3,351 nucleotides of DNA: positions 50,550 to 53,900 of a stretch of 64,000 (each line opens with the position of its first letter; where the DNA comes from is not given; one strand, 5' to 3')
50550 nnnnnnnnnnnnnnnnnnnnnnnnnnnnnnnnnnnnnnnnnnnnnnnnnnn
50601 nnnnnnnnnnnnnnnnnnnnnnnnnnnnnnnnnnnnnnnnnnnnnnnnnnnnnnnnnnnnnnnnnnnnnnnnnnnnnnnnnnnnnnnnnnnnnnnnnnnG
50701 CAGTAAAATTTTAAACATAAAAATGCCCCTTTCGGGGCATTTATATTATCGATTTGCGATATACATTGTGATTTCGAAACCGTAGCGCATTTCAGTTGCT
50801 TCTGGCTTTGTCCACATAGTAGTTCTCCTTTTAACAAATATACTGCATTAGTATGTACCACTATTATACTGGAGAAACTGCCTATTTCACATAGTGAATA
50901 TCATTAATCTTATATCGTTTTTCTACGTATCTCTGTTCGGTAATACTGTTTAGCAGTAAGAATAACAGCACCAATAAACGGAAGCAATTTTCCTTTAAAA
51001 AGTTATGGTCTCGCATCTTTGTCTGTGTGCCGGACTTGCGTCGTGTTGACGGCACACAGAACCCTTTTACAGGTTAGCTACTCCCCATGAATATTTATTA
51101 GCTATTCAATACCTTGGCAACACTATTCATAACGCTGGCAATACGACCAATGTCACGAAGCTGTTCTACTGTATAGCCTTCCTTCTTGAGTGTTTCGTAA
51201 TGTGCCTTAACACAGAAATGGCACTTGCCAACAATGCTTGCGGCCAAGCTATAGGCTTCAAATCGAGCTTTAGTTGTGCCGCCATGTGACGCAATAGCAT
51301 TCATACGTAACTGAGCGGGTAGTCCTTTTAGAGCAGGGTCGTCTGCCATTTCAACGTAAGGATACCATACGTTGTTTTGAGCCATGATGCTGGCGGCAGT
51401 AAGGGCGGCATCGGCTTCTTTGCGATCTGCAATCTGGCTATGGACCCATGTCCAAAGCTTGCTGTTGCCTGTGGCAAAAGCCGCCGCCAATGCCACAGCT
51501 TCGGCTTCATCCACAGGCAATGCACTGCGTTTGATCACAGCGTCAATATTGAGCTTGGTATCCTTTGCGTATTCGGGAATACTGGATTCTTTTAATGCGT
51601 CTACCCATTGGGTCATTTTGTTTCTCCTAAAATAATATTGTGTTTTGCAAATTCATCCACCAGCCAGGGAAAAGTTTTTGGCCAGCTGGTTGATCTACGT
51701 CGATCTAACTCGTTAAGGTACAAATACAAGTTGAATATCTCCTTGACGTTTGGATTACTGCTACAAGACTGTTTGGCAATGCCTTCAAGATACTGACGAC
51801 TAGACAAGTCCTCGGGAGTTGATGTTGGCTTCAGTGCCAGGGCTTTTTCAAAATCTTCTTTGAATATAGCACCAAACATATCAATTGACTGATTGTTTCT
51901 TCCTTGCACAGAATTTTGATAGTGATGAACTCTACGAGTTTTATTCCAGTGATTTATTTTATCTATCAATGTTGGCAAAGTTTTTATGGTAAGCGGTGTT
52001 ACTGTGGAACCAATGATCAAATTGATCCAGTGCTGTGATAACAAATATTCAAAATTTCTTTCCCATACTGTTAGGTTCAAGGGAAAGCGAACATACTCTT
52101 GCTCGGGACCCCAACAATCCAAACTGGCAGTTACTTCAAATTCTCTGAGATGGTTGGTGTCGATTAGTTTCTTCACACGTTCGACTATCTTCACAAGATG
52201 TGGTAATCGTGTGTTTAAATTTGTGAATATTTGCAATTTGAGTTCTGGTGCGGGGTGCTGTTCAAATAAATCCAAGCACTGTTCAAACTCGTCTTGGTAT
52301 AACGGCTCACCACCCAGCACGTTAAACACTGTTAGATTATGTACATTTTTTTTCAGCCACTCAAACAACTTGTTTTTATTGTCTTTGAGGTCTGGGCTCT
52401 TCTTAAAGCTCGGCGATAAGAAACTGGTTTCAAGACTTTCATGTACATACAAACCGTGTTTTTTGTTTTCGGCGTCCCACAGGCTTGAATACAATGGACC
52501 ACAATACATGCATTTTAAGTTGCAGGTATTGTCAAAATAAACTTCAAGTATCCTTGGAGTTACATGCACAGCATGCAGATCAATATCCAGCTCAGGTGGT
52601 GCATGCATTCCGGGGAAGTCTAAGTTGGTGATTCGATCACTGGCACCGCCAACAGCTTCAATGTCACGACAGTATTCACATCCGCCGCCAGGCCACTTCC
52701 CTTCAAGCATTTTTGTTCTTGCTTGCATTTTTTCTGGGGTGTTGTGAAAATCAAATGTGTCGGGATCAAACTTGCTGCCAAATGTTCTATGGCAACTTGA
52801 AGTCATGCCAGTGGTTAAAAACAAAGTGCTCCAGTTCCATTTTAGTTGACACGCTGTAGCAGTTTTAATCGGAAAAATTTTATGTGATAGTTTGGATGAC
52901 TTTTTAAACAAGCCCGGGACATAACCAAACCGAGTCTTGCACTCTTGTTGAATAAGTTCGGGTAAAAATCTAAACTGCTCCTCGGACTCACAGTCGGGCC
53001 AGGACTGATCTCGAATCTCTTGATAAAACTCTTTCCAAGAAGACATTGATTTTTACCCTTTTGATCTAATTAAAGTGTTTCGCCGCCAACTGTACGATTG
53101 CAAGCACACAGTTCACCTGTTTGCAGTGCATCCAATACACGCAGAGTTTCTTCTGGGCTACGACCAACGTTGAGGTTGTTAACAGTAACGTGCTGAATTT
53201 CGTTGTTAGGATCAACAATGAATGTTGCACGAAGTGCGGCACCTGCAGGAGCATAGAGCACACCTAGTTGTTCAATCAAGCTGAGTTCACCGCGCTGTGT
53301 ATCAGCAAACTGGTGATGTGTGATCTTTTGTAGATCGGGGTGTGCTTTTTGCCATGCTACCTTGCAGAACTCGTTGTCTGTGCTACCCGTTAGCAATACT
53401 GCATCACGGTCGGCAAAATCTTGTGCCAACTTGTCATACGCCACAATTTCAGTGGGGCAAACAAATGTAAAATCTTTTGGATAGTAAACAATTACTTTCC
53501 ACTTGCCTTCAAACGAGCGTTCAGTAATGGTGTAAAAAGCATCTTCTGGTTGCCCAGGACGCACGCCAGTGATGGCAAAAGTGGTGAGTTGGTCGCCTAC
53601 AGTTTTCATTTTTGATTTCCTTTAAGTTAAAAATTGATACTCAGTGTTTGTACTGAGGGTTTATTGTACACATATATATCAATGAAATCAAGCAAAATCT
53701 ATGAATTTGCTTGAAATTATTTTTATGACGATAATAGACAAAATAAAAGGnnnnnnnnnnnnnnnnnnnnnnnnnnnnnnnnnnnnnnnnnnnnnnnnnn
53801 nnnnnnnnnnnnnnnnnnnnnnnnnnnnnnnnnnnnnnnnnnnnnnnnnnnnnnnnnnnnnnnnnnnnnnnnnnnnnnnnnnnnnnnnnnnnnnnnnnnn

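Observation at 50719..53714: Integrated redox/metal/cofactor locus: ahpC - rSAM - ahpD - Mn riboswitch - small ORF - pqqA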

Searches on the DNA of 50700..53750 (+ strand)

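Call 11: search_dna_similar(query=window:50700-53750:+, collection=phages, mode=distant)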
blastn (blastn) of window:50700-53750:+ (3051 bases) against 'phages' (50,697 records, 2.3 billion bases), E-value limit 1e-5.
Records with a match: 2; places in all: 2; records where one place covers at least 80% of the query: 0.
Best place of each record, by identity: 80-90% 2.
By first word of the organism name: Methylophilales 2.
By host as written in the record: Methylophilales bacterium FZCC0133 2.
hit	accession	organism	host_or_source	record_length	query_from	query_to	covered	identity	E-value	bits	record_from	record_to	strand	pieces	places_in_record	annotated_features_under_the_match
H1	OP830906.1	Methylophilales phage MEP401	Methylophilales bacterium FZCC0133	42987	63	130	2%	83.8%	7e-9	71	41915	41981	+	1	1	none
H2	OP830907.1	Methylophilales phage MEP402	Methylophilales bacterium FZCC0133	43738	63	130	2%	82.4%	8e-8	66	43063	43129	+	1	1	none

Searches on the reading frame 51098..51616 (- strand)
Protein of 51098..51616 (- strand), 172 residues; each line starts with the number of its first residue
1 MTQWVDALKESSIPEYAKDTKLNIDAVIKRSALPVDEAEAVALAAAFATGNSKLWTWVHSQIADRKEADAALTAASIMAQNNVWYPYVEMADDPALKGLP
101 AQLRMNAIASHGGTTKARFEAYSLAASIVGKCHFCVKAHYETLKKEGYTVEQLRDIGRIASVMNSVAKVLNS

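Call 4: search_protein_families(library=ncbifam, proteins=[window:51098-51616:-], max_evalue=0.01)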
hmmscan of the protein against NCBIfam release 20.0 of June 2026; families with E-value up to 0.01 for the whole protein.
window:51098-51616:- (172 aa): 3 families
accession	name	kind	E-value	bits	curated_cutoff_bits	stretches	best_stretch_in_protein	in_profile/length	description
TIGR00777.1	ahpD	subfamily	7.2e-32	110.6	191.95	1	6-171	3-169/177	alkylhydroperoxidase, AhpD family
TIGR00778.1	ahpD_dom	domain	2.1e-07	30.3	27.8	1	113-160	2-49/51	alkylhydroperoxidase AhpD family core domain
TIGR01926.1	peroxid_rel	subfamily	0.006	16.4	81.8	0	110-146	57-93/178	peroxidase-related enzyme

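Call 5: search_protein_families(library=pfam, proteins=[window:51098-51616:-], max_evalue=0.01)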
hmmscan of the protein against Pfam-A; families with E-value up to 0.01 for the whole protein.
window:51098-51616:- (172 aa): 1 family
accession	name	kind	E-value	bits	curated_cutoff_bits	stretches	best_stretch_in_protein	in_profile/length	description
PF02627.25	CMD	-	2.9e-13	50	23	1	95-171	2-77/84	Carboxymuconolactone decarboxylase family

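Call 20: find_encoding_contigs(protein=window:51098-51616:-, flank=10000, max_places=4)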
Protein window:51098-51616:- (172 aa): no gene with exactly this product is on record in the collection.

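Call 25: find_homologous_proteins(query=window:51098-51616:-)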
Query window:51098-51616:- (172 aa): 7516 proteins with E <= 0.001 among 8000 candidates; the best 120 are listed.
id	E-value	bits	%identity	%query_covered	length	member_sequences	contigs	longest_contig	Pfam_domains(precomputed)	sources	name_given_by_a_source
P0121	1.2e-103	362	95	100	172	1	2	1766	PF02627.26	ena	-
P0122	8.4e-103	359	95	100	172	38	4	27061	PF02627.26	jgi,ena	jgi:alkyl hydroperoxide reductase subunit D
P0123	1.4e-101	355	94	100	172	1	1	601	PF02627.26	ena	-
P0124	7.6e-101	352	93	100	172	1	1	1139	PF02627.26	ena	-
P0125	1.9e-100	351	92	100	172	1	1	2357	PF02627.26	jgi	jgi:alkyl hydroperoxide reductase subunit D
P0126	2.3e-100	351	92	100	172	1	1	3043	PF02627.26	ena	-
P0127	4.9e-100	350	92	100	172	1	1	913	PF02627.26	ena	-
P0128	1.0e-99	349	92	100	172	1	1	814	PF02627.26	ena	-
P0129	1.6e-99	348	92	100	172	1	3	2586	PF02627.26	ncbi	-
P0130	1.9e-99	348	93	100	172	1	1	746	PF02627.26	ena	-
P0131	2.3e-99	348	92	100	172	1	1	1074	PF02627.26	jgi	jgi:alkyl hydroperoxide reductase subunit D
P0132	2.4e-99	348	91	100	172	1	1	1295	PF02627.26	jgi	jgi:alkyl hydroperoxide reductase subunit D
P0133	2.7e-99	347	92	100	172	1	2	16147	PF02627.26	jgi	jgi:alkyl hydroperoxide reductase subunit D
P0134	3.0e-99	347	92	99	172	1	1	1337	PF02627.26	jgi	-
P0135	3.6e-99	347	92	100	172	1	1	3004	PF02627.26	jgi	jgi:alkyl hydroperoxide reductase subunit D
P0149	4.4e-98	343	91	100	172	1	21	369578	PF02627.26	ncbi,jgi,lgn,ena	jgi:alkyl hydroperoxide reductase subunit D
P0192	9.7e-97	339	91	99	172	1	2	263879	PF02627.26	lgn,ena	-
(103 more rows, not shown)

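Call 26: find_encoding_contigs(protein=P0149, flank=6000, max_places=3)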
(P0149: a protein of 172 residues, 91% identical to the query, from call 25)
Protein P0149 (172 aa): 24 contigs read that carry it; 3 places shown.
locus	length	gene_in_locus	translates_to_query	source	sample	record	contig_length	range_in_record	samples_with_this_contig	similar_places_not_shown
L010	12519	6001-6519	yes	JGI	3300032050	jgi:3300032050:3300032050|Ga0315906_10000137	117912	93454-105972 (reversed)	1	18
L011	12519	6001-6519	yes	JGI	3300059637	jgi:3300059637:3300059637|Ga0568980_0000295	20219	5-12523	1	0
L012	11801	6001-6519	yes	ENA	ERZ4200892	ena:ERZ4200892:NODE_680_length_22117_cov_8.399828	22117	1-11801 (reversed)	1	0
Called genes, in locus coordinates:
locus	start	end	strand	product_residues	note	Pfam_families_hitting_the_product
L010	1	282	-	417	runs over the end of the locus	-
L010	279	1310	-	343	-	PF04055:Radical_SAM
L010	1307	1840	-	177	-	-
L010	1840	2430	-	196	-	-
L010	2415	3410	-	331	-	PF04055:Radical_SAM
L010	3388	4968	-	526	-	-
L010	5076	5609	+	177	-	PF00578:AhpC-TSA, PF08534:Redoxin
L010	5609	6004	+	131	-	-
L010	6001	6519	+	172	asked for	PF02627:CMD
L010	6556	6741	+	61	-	-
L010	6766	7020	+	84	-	-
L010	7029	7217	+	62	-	-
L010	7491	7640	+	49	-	-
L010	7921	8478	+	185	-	PF01844:HNH, PF13395:HNH_4 (faint), PF14279:HNH_5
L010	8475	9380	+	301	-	PF19786:DUF6270 (faint)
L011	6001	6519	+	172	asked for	PF02627:CMD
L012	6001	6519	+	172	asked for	PF02627:CMD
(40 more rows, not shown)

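Call 27: find_encoding_contigs(protein=P0192, flank=8000, max_places=2)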
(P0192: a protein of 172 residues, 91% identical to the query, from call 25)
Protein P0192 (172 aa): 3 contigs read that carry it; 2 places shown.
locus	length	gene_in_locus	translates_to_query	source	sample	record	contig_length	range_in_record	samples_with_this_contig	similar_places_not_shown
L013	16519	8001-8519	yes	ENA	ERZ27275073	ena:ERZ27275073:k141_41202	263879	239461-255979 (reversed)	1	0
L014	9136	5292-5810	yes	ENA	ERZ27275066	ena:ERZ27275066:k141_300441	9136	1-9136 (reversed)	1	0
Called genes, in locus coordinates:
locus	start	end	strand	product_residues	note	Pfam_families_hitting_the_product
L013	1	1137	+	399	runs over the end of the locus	PF02668:TauD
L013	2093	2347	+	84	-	PF09834:DUF2061 (weak)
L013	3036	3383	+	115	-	-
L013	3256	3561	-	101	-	-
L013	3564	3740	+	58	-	-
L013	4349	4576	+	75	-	-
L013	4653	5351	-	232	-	PF00487:FA_desaturase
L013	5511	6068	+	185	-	PF04308:RNaseH_like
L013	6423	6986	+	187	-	-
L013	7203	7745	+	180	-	PF00578:AhpC-TSA, PF08534:Redoxin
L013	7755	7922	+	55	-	-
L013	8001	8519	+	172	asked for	PF02627:CMD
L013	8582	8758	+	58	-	-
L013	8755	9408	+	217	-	PF03741:TerC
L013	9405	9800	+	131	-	PF01467:CTP_transf_like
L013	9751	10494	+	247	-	PF00294:PfkB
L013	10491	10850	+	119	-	PF07883:Cupin_2 (weak)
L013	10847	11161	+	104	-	-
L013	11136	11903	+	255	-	PF01073:3Beta_HSD (faint), PF04321:RmlD_sub_bind (weak), PF01370:Epimerase, PF16363:GDP_Man_Dehyd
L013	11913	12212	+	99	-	-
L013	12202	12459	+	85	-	PF01192:RNA_pol_Rpb6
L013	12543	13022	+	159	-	PF22785:Tc-R-P (weak)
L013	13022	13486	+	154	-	PF06414:Zeta_toxin (weak), PF13671:AAA_33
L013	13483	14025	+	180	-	-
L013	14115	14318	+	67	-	PF24024:DUF7336 (weak)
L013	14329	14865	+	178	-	PF13328:HD_4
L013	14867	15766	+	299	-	PF09511:RNA_lig_T4_1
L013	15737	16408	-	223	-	PF07460:NUMOD3 (weak)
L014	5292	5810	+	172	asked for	PF02627:CMD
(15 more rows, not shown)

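Call 28: find_encoding_contigs(protein=P0122, flank=8000, max_places=3)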
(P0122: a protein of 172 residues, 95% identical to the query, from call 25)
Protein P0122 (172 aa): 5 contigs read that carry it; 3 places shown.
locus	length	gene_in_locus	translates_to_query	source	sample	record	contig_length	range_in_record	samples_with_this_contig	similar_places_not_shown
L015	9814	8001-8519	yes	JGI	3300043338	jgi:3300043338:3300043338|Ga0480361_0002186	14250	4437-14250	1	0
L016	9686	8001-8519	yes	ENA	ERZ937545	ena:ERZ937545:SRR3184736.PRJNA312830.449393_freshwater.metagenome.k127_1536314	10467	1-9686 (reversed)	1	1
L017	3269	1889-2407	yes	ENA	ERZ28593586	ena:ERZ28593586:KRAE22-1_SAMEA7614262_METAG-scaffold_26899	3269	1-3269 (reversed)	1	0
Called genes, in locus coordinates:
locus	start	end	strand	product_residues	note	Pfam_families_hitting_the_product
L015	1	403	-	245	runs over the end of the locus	PF05711:TylF, PF13578:Methyltransf_24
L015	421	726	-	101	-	-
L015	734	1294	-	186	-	PF07486:Hydrolase_2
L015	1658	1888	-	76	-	-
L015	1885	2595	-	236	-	-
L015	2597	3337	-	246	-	-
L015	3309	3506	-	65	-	-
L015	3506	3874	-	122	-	-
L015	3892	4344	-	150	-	-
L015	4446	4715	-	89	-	PF14090:HTH_39 (weak)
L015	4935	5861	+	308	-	PF13609:Porin_4, PF00267:Porin_1 (weak)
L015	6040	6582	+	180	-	PF00578:AhpC-TSA, PF08534:Redoxin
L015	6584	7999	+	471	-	PF04055:Radical_SAM (weak)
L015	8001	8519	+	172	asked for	PF02627:CMD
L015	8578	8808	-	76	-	-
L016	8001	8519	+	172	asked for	PF02627:CMD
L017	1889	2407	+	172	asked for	PF02627:CMD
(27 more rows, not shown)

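Call 32: find_related_loci(query=window:51098-51616:-, collection=genome_contigs, flank=5000)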
Query window:51098-51616:- (172 aa) in genome_contigs; peptide patterns used: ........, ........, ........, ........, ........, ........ (x = any residue, [..] = any of these).
600 stretches matched a pattern (row limit reached: there are more); 235 encode a relative of the query (tblastn E <= 1e-3); the best 80 are kept; 80 distinct loci.
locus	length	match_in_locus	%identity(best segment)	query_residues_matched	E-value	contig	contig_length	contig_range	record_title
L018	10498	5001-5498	72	4-172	2e-78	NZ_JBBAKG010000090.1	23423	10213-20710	MAG: Haliscomenobacter sp. isolate EUL_031 ctg90-EUL_031, whole genome shotgun sequence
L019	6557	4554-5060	69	1-170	3e-68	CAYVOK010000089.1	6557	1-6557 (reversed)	MAG TPA_asm: uncultured Acidimicrobiaceae bacterium isolate SRP193358_co1_762 genome assembly, contig: NODE_36857_length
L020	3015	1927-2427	56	3-170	5e-63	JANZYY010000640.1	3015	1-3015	MAG: Fischerella sp. isolate SKW105 NODE_638_length_3015_cov_3.545269, whole genome shotgun sequence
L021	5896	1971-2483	55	1-169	4e-60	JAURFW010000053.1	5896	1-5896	MAG: Bacteroidota bacterium isolate SFB_3D_50_2 k141_1622623_length_5896_cov_13.2664, whole genome shotgun sequence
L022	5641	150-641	56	8-170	3e-60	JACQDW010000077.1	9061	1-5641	MAG: Burkholderiales bacterium isolate NC_groundwater_1005_Pr1_S-0.65um_49_9 Montesol18_Sp65_coassembly_scaffold_518535,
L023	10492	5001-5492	54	10-172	8e-60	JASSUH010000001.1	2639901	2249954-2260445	MAG: Mycoavidus cysteinexigens isolate BRE-AD051 scaffold_1, whole genome shotgun sequence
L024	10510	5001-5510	51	1-170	1e-58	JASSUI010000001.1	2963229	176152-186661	MAG: Mycoavidus cysteinexigens isolate BRE-AV005 scaffold_1, whole genome shotgun sequence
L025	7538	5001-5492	57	8-170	7e-58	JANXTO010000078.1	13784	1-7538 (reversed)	MAG: Undibacterium sp. isolate 338R_metabat_85_sub 338R_k141_978005, whole genome shotgun sequence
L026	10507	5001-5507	53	3-170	2e-56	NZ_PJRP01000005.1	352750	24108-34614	Cupriavidus pauculus strain UM1 contig_5, whole genome shotgun sequence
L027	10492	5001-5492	54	8-170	9e-57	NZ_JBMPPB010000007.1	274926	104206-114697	Undibacterium sp. Ren11W NODE_7_length_274926_cov_56.423229_7, whole genome shotgun sequence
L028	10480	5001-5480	54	3-164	3e-56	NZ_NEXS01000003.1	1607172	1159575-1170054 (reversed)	Advenella sp. S44 Contig_49, whole genome shotgun sequence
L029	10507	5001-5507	55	3-170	1e-55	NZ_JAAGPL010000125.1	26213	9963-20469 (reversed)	Burkholderia sp. Ac-20353 NODE_108_length_26213_cov_22.733535/0, whole genome shotgun sequence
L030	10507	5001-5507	53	3-170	3e-55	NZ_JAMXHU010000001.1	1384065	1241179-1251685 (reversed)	Ralstonia mojiangensis strain 21MJYT02-10 Scaffold1, whole genome shotgun sequence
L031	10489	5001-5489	54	10-170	5e-55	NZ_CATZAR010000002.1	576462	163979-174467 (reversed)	Ralstonia thomasii strain LMG 18095 isolate LMG 18095 2, whole genome shotgun sequence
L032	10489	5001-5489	54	10-170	1e-54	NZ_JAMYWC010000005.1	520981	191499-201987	Ralstonia chuxiongensis strain 21YRMH01-3 Scaffold5, whole genome shotgun sequence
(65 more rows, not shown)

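Call 45: search_protein_families(library=pfam, proteins=[L013:8755-9408:+, L013:8582-8758:+], max_evalue=0.001)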
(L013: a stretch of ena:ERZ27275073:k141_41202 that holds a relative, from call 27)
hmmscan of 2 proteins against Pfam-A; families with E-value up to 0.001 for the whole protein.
L013:8755-9408:+ (217 aa): 1 family
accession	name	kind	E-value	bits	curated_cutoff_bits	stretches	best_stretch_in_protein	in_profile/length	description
PF03741.22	TerC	-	4.7e-43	147.4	27.8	1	10-178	2-177/178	Integral membrane protein TerC family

L013:8582-8758:+ (58 aa): 0 families

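Call 47: find_related_loci(query=window:51098-51616:-, collection=viral_contigs, flank=7000)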
Query window:51098-51616:- (172 aa) in viral_contigs; peptide patterns used: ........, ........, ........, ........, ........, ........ (x = any residue, [..] = any of these).
600 stretches matched a pattern (row limit reached: there are more); 590 encode a relative of the query (tblastn E <= 1e-3); the best 80 are kept; 80 distinct loci.
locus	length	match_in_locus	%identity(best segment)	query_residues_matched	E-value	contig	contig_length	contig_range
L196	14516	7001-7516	91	1-172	2e-97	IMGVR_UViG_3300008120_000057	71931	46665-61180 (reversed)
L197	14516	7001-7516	91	1-172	2e-97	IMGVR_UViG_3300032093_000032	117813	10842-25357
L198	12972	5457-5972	83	1-172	8e-97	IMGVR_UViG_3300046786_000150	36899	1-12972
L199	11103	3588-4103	90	1-172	2e-96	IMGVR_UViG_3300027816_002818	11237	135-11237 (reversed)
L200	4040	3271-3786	89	1-172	1e-96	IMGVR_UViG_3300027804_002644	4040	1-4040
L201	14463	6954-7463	91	1-170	9e-96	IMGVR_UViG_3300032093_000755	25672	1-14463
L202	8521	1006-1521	88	1-172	9e-96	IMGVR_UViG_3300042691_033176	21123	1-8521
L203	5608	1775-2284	82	1-170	3e-95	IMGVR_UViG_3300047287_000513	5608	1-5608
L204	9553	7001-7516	89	1-172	3e-95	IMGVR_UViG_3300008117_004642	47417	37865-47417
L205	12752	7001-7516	85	1-172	7e-95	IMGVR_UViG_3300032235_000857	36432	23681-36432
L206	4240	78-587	81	1-170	2e-95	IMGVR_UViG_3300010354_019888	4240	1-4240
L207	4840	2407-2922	84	1-172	2e-94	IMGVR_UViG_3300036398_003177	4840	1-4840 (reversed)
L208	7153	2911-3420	81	1-170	1e-94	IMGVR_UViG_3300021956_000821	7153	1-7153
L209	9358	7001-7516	85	1-172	1e-94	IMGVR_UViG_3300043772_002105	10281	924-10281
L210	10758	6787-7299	84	1-172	2e-94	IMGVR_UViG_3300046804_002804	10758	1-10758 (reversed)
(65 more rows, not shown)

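Call 61: find_encoding_contigs(protein=P0121, flank=4000, max_places=3)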
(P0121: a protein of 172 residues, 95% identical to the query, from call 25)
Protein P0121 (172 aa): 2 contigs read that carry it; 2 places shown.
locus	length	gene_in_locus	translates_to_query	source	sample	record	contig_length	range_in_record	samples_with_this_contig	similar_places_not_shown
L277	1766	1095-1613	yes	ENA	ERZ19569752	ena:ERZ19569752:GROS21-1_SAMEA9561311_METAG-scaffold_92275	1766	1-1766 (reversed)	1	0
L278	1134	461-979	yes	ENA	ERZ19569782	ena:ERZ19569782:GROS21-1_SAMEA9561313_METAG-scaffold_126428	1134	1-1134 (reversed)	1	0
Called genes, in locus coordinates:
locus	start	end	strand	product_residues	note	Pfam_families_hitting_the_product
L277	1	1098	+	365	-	?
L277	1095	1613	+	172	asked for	PF02627:CMD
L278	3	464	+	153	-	?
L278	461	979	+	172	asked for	PF02627:CMD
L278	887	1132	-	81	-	?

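Call 62: find_encoding_contigs(protein=P0133, flank=6000, max_places=2)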
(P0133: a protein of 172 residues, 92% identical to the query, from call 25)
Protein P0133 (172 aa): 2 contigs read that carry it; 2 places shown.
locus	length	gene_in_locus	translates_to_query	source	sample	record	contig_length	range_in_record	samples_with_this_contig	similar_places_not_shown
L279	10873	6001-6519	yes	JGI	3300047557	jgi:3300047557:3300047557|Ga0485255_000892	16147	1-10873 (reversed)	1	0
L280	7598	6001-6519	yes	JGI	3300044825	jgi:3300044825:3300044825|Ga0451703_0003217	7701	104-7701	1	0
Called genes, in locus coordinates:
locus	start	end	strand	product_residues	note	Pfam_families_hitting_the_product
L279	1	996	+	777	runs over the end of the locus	PF03477:ATP-cone, PF00317:Ribonuc_red_lgN, PF02867:Ribonuc_red_lgC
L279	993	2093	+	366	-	PF00268:Ribonuc_red_sm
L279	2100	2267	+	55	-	-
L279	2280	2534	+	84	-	PF00462:Glutaredoxin, PF13417:GST_N_3 (weak), PF13409:GST_N_2 (weak)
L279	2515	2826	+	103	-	-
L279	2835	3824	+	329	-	-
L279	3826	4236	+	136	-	PF04304:DUF454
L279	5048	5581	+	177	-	PF00578:AhpC-TSA, PF08534:Redoxin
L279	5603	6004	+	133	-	PF04311:DUF459 (faint), PF13472:Lipase_GDSL_2 (weak)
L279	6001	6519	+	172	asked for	PF02627:CMD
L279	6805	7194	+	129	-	-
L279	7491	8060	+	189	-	PF07486:Hydrolase_2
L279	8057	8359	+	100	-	-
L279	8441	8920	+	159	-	-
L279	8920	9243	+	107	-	-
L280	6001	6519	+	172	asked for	PF02627:CMD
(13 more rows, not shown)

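Call 77: search_solved_structures(query=window:51098-51616:-, max_evalue=0.001, show_alignments=1)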
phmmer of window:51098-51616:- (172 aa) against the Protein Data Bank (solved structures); distinct sequences matched with E-value up to 0.001: 3.
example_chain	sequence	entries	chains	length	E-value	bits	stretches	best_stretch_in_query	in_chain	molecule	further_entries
1gu9_A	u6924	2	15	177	7.6e-21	77.8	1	9-170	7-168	ALKYLHYDROPEROXIDASE D | AhpD protein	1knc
1me5_A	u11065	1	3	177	1.5e-20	76.9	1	9-170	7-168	ALKYLHYDROPEROXIDASE D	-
1lw1_A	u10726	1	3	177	1.4e-19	73.7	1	9-170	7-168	ALKYLHYDROPEROXIDASE D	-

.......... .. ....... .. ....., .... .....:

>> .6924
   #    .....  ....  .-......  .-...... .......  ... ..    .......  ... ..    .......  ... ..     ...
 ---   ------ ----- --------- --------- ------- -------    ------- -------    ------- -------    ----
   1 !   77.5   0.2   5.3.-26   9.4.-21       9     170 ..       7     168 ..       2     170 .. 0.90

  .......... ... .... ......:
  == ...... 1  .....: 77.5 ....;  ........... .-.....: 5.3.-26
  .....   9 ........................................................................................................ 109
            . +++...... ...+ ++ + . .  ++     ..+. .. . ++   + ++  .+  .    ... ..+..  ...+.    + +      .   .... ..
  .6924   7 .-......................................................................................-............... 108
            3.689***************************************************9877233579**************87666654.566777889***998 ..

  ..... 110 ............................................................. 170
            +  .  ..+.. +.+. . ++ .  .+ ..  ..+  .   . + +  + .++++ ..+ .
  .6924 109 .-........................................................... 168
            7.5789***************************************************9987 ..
